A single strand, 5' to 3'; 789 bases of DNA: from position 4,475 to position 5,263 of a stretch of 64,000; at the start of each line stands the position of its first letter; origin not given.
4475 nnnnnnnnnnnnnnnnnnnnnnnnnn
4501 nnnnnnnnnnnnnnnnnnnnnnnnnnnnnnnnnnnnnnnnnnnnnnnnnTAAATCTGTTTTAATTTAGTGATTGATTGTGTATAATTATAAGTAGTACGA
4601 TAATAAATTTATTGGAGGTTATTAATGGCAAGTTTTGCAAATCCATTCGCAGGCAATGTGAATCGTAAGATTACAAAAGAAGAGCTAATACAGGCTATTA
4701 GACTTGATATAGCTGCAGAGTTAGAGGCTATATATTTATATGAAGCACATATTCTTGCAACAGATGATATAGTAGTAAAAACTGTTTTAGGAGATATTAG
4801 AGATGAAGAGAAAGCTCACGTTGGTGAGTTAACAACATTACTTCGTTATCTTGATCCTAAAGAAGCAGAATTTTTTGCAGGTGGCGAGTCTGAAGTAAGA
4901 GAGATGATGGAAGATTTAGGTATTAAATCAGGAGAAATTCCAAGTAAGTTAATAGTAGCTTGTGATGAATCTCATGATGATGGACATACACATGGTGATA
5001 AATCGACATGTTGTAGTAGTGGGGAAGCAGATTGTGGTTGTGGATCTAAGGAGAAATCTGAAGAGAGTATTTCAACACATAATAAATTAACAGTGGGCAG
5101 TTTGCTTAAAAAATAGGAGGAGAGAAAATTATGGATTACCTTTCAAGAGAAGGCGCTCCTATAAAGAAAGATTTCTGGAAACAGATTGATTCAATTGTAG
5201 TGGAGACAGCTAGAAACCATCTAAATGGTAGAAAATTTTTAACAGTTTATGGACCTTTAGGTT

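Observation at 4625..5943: Family-1 encapsulin operon whose ferritin-like cargo carries a Cys/His-rich insert in front of the targeting peptide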

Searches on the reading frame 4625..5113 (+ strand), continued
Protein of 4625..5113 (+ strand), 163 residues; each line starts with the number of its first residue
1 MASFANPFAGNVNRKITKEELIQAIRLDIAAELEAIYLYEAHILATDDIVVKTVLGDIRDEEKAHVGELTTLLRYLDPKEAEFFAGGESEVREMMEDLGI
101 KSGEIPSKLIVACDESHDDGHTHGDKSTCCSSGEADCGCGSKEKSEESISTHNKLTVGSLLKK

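Call 41: find_encoding_contigs(protein=P0207, flank=6000, max_places=2)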
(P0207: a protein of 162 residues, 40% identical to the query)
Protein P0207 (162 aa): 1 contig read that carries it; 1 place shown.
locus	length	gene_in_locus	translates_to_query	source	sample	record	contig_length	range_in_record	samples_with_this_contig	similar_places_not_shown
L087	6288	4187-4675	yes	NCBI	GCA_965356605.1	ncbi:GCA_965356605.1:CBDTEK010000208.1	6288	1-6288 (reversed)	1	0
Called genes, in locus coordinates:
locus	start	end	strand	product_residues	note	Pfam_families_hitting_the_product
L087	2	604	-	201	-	?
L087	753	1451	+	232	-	PF01479:S4, PF00849:PseudoU_synth_2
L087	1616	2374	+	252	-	PF00849:PseudoU_synth_2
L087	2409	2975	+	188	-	PF00156:Pribosyltran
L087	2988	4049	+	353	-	PF00933:Glyco_hydro_3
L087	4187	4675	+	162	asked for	-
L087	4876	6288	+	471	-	?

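Call 43: find_homologous_proteins(query=P0201, max_evalue=0.001)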
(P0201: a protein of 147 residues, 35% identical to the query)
Query P0201 (147 aa): 2692 proteins with E <= 0.001 among 2716 candidates; the best 120 are listed.
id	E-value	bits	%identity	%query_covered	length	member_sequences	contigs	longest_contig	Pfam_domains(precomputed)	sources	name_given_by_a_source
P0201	4.3e-92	324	100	100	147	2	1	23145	-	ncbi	-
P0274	2.3e-62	227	78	96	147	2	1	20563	PF02915.24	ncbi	-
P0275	2.0e-52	195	76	84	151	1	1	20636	-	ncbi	-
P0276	4.3e-52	194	72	97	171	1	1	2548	PF02915.24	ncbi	-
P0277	2.6e-51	191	76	87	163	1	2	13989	-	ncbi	-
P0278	1.4e-50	189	71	97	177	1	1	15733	-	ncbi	-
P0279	1.2e-49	186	68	97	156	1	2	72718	-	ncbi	-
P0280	1.9e-49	185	67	100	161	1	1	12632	-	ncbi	-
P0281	2.1e-49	185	68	97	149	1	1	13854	-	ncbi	-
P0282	7.5e-49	183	75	84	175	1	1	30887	-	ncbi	-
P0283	8.5e-49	183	68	98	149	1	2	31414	-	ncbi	-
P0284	8.8e-49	183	67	97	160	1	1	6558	PF02915.24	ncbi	-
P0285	3.4e-48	181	70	91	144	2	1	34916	-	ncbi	-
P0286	4.0e-48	181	67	93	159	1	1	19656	-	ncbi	-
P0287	4.2e-48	181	78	78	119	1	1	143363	PF02915.24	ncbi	-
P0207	4.9e-44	168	69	93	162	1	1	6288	-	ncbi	-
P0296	3.0e-40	156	59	97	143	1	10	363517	PF02915.24,PF22277.3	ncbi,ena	-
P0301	3.0e-39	152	73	67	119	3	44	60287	PF02915.24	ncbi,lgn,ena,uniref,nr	ncbi:MAG TPA: rubrerythrin [Candidatus Akkermansia intestinigallinarum]|uniref:Rubrerythrin n=1 Tax=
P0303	5.3e-39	151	70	72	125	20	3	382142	-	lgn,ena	-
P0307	1.5e-38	150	60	99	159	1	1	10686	PF02915.24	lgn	-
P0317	1.5e-37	147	67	72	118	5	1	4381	PF02915.24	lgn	-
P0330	4.0e-36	142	64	72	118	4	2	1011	PF02915.24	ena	-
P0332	7.4e-36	141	61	88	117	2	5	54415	-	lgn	-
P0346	3.8e-35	139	69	68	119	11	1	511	PF02915.24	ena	-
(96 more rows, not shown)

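Call 45: search_protein_families(library=ncbifam, proteins=[P0303, P0301, P0296, P0307, P0201, P0346, P0332], max_evalue=0.01)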
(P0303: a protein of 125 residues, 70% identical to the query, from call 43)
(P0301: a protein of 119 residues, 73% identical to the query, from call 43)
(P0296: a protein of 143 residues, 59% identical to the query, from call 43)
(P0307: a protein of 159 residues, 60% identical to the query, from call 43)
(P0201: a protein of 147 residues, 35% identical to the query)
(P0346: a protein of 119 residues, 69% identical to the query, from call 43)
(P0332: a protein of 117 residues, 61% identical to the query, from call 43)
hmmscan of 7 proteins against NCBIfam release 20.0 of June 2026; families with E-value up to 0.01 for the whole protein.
P0303 (125 aa): 4 families
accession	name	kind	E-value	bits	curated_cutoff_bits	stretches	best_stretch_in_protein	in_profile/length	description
NF058679.1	EncB_fam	subfamily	6.7e-26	90.6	90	1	8-111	1-103/117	encapsulin nanocompartment ferritin-likeEncB family encapsulin nanocompartment ferritin-like cargo protein cargo protein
TIGR04535.1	ferrit_encaps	subfamily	5.5e-18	65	125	1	21-105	11-93/114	encapsulin-associated ferritin-like protein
NF058678.1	EncB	exception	4.9e-06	26.8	210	1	29-90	11-73/160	encapsulin nanocompartment ferritin-like cargo protein EncB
NF045676.1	FeExpMbfA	equivalog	0.0085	15.5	450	1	32-87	98-154/318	iron exporter MbfA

P0301 (119 aa): 3 families
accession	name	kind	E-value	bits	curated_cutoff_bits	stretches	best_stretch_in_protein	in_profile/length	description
NF058679.1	EncB_fam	subfamily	1.2e-25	89.8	90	1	1-101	1-100/117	encapsulin nanocompartment ferritin-likeEncB family encapsulin nanocompartment ferritin-like cargo protein cargo protein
TIGR04535.1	ferrit_encaps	subfamily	1.4e-18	66.9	125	1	8-101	5-96/114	encapsulin-associated ferritin-like protein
NF058678.1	EncB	exception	9.4e-06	25.9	210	1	18-88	7-77/160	encapsulin nanocompartment ferritin-like cargo protein EncB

P0296 (143 aa): 4 families
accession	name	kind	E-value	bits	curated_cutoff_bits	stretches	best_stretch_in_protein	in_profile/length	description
NF058679.1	EncB_fam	subfamily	2.4e-26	92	90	1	1-97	1-96/117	encapsulin nanocompartment ferritin-likeEncB family encapsulin nanocompartment ferritin-like cargo protein cargo protein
TIGR04535.1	ferrit_encaps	subfamily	3.3e-20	72.2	125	1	4-95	1-90/114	encapsulin-associated ferritin-like protein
NF058678.1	EncB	exception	1.7e-05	25.1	210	1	21-76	10-65/160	encapsulin nanocompartment ferritin-like cargo protein EncB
NF045676.1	FeExpMbfA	equivalog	3.7e-05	23.3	450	1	23-84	96-158/318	iron exporter MbfA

P0307 (159 aa): 4 families
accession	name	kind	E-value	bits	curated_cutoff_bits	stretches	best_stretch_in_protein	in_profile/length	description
NF058679.1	EncB_fam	subfamily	3e-25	88.5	90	1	1-96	1-95/117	encapsulin nanocompartment ferritin-likeEncB family encapsulin nanocompartment ferritin-like cargo protein cargo protein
TIGR04535.1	ferrit_encaps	subfamily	1.2e-16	60.7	125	1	18-82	11-74/114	encapsulin-associated ferritin-like protein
NF058678.1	EncB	exception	1.3e-08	35.2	210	1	21-87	10-76/160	encapsulin nanocompartment ferritin-like cargo protein EncB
NF045676.1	FeExpMbfA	equivalog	0.0072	15.8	450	1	26-87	99-161/318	iron exporter MbfA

P0201 (147 aa): 4 families
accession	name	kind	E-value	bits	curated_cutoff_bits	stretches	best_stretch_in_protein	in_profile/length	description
NF058679.1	EncB_fam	subfamily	8.6e-27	93.5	90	1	1-103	1-102/117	encapsulin nanocompartment ferritin-likeEncB family encapsulin nanocompartment ferritin-like cargo protein cargo protein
TIGR04535.1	ferrit_encaps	subfamily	1.1e-18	67.2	125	1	5-101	2-96/114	encapsulin-associated ferritin-like protein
NF058678.1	EncB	exception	2.2e-08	34.4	210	1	21-101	10-92/160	encapsulin nanocompartment ferritin-like cargo protein EncB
NF045676.1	FeExpMbfA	equivalog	0.00092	18.7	450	1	24-82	97-156/318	iron exporter MbfA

P0346 (119 aa): 4 families
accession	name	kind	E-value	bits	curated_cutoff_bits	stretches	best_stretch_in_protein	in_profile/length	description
NF058679.1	EncB_fam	subfamily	8.7e-26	90.2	90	1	1-102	1-101/117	encapsulin nanocompartment ferritin-likeEncB family encapsulin nanocompartment ferritin-like cargo protein cargo protein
TIGR04535.1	ferrit_encaps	subfamily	1.8e-17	63.3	125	1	6-97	3-92/114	encapsulin-associated ferritin-like protein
NF058678.1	EncB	exception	4.4e-06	27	210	1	21-82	10-72/160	encapsulin nanocompartment ferritin-like cargo protein EncB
NF045676.1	FeExpMbfA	equivalog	0.0011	18.4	450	1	26-81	99-155/318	iron exporter MbfA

P0332 (117 aa): 3 families
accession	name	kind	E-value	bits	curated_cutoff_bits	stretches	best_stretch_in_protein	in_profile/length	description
NF058679.1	EncB_fam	subfamily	2.1e-27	95.4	90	1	1-98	1-97/117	encapsulin nanocompartment ferritin-likeEncB family encapsulin nanocompartment ferritin-like cargo protein cargo protein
TIGR04535.1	ferrit_encaps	subfamily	3.5e-19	68.9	125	1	9-98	6-93/114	encapsulin-associated ferritin-like protein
NF058678.1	EncB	exception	3.2e-08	33.9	210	1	21-86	10-75/160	encapsulin nanocompartment ferritin-like cargo protein EncB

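Call 46: find_encoding_contigs(protein=P0303, flank=5000, max_places=3)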
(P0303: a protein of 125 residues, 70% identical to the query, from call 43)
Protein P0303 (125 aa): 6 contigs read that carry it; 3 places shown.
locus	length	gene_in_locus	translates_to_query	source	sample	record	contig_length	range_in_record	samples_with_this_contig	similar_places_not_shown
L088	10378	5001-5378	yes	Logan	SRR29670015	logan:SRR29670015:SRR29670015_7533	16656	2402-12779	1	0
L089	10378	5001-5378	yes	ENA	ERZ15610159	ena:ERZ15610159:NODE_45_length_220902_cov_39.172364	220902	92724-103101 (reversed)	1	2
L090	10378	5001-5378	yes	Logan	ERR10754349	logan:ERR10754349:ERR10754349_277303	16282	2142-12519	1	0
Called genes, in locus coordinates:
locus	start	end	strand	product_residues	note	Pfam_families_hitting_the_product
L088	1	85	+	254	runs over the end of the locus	PF10127:RlaP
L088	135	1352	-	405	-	PF13857:Ank_5 (faint), PF12796:Ank_2 (weak), PF00023:Ank (faint), PF13606:Ank_3 (faint), PF12796:Ank_2, PF13637:Ank_4, PF12796:Ank_2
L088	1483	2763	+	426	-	PF13167:GTP-bdg_N, PF16360:GTP-bdg_M, PF00009:GTP_EFTU (faint), PF01926:MMR_HSR1, PF02421:FeoB_N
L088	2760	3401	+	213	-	PF03734:YkuD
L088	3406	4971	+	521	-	PF13541:ChlI, PF01078:Mg_chelatase, PF07728:AAA_5 (faint), PF00493:MCM (weak), PF13335:Mg_chelatase_C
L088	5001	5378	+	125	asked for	-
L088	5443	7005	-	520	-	PF08238:Sel1 (faint)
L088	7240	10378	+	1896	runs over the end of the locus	PF03797:Autotransporter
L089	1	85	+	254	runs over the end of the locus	PF10127:RlaP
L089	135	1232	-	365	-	PF12796:Ank_2 (weak), PF13857:Ank_5 (weak), PF00023:Ank (faint), PF13606:Ank_3 (faint), PF12796:Ank_2, PF13637:Ank_4, PF12796:Ank_2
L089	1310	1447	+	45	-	-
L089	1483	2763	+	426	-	PF13167:GTP-bdg_N, PF16360:GTP-bdg_M, PF00009:GTP_EFTU (faint), PF01926:MMR_HSR1, PF02421:FeoB_N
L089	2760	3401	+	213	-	PF03734:YkuD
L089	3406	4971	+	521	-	PF13541:ChlI, PF01078:Mg_chelatase, PF07728:AAA_5 (faint), PF00493:MCM (weak), PF13335:Mg_chelatase_C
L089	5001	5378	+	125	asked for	-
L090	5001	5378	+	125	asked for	-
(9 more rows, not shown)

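Call 47: find_encoding_contigs(protein=P0301, flank=5000, max_places=3)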
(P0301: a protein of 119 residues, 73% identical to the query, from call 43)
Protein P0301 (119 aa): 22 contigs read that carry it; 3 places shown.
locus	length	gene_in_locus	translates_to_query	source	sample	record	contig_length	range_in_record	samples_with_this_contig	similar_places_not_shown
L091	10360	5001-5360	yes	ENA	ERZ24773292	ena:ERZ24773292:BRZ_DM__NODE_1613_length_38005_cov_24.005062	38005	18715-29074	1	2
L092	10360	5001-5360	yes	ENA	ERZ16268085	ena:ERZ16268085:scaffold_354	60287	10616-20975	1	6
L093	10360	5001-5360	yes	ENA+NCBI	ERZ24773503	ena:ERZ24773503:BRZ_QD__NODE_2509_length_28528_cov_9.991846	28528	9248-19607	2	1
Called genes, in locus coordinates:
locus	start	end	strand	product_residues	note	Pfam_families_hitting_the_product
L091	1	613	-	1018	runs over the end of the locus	PF25919:BSH_CusB (faint), PF00364:Biotin_lipoyl (faint), PF25917:BSH_RND, PF25885:HH_EMRA (weak), PF25876:HH_MFP_RND, PF25944:Beta-barrel_RND (weak), PF25917:BSH_RND, PF25944:Beta-barrel_RND (weak), +2 more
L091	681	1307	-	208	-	-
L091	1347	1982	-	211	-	-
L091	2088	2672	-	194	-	PF04542:Sigma70_r2, PF08281:Sigma70_r4_2, PF04545:Sigma70_r4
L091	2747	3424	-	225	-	PF04542:Sigma70_r2 (weak)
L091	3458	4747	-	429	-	-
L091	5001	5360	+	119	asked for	PF02915:Rubrerythrin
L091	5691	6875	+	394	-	PF17785:PUA_3, PF10672:Methyltrans_SAM, PF02475:TRM5-TYW2_MTfase (weak), PF01728:FtsJ (weak), PF05175:MTS, PF06325:PrmA, PF03602:Cons_hypoth95, PF13649:Methyltransf_25, +1 more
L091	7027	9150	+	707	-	-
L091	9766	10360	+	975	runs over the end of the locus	PF00690:Cation_ATPase_N, PF00122:E1-E2_ATPase, PF13246:Cation_ATPase, PF00702:Hydrolase, PF00689:Cation_ATPase_C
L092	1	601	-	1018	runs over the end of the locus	PF25919:BSH_CusB (faint), PF00364:Biotin_lipoyl (faint), PF25917:BSH_RND, PF25885:HH_EMRA (weak), PF25876:HH_MFP_RND, PF25944:Beta-barrel_RND (weak), PF25917:BSH_RND, PF25944:Beta-barrel_RND (weak), +2 more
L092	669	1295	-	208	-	-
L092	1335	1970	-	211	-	-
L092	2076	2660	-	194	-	PF04542:Sigma70_r2, PF08281:Sigma70_r4_2, PF04545:Sigma70_r4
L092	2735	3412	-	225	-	PF04542:Sigma70_r2 (weak)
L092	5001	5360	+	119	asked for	PF02915:Rubrerythrin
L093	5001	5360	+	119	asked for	PF02915:Rubrerythrin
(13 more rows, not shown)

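Call 57: search_protein_families(library=pfam, proteins=[P0307, P0278, P0296, P0303, P0301], max_evalue=5)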
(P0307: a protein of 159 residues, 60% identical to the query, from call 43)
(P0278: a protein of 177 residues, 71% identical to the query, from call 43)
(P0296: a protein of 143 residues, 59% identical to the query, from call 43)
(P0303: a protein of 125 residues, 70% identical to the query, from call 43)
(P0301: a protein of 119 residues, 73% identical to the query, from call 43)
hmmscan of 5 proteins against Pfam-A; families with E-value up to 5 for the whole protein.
P0307 (159 aa): 4 families
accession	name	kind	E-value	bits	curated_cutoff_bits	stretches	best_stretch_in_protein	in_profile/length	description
PF02915.23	Rubrerythrin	-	2.2e-05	25.3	22.8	1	30-89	7-68/137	Rubrerythrin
PF22277.2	EncFtn-like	-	0.00012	22.3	27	1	23-67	17-60/85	EncFtn-like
PF03232.19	COQ7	-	0.025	14.6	23.5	1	23-75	4-57/169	Ubiquinone biosynthesis protein COQ7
PF09537.16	DUF2383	-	0.062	13.9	30.8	1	25-75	5-55/111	Domain of unknown function (DUF2383)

P0278 (177 aa): 4 families
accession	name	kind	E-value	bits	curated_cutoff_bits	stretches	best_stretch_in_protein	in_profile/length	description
PF02915.23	Rubrerythrin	-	0.00021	22.1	22.8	1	30-89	7-68/137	Rubrerythrin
PF22277.2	EncFtn-like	-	0.0018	18.5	27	1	30-68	23-61/85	EncFtn-like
PF09537.16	DUF2383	-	0.0038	17.8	30.8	1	29-82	9-62/111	Domain of unknown function (DUF2383)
PF10225.14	NEMP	-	0.39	10.8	28.7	1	75-110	190-224/249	NEMP family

P0296 (143 aa): 5 families
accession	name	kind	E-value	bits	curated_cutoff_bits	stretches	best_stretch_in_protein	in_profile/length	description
PF02915.23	Rubrerythrin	-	1.1e-07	32.7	22.8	1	29-92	6-72/137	Rubrerythrin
PF22277.2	EncFtn-like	-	1.4e-05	25.2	27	1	20-67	14-60/85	EncFtn-like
PF09537.16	DUF2383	-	0.011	16.3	30.8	1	23-75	3-55/111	Domain of unknown function (DUF2383)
PF03232.19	COQ7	-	0.014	15.5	23.5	1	22-75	3-57/169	Ubiquinone biosynthesis protein COQ7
PF11219.13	DUF3014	-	0.062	14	25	1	2-83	74-146/156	Protein of unknown function (DUF3014)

P0303 (125 aa): 8 families
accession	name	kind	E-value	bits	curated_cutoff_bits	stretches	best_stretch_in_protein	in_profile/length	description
PF22277.2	EncFtn-like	-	3.4e-05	24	27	1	27-74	14-60/85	EncFtn-like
PF02915.23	Rubrerythrin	-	3.5e-05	24.7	22.8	1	37-94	7-67/137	Rubrerythrin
PF00210.30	Ferritin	-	0.0087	16.4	24.5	1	28-83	80-138/142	Ferritin-like domain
PF09537.16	DUF2383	-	0.011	16.3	30.8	1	31-82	4-55/111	Domain of unknown function (DUF2383)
PF03232.19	COQ7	-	0.014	15.4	23.5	1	29-82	3-57/169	Ubiquinone biosynthesis protein COQ7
PF12902.13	Ferritin-like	-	0.043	14.1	22.3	1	53-84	24-55/221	Ferritin-like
PF11553.14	DUF3231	-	0.083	13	29.6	1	17-82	6-70/165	Protein of unknown function (DUF3231)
PF09968.15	DUF2202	-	0.14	12.4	22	1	33-83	5-51/162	Uncharacterized protein domain (DUF2202)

P0301 (119 aa): 3 families
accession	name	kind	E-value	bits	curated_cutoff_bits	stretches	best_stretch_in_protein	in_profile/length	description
PF02915.23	Rubrerythrin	-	5.9e-08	33.6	22.8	1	29-90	6-69/137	Rubrerythrin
PF22277.2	EncFtn-like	-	0.00011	22.3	27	1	19-67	13-60/85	EncFtn-like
PF09537.16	DUF2383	-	0.0094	16.5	30.8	1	23-77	3-57/111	Domain of unknown function (DUF2383)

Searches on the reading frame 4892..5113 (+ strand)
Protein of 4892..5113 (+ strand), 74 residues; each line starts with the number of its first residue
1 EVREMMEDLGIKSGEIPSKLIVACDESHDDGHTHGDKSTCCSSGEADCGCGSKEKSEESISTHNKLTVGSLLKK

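Call 60: find_related_loci(query=A3, collection=metagenome_contigs, flank=3000)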
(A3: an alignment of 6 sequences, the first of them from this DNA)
Query A3 (74 aa) in metagenome_contigs; peptide patterns used: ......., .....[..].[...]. (x = any residue, [..] = any of these).
564 stretches matched a pattern, but none encodes a relative of the query by tblastn (E <= 1e-3).

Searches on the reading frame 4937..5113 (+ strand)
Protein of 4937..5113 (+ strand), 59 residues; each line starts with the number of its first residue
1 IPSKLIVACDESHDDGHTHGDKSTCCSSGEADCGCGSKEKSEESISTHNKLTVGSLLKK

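Call 27: find_homologous_proteins(query=window:4937-5113:+, max_evalue=10)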
Query seq(59 aa): no candidate shares three 5-residue words with the query. No homologue found.

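Call 57: search_protein_families(library=pfam, proteins=[window:4937-5113:+], max_evalue=5)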
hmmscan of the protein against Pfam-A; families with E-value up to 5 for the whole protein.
seq(59 aa): 0 families

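Call 58: search_solved_structures(query=window:4937-5113:+, max_evalue=10, show_alignments=3)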
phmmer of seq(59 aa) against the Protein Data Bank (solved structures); distinct sequences matched with E-value up to 10: 0.
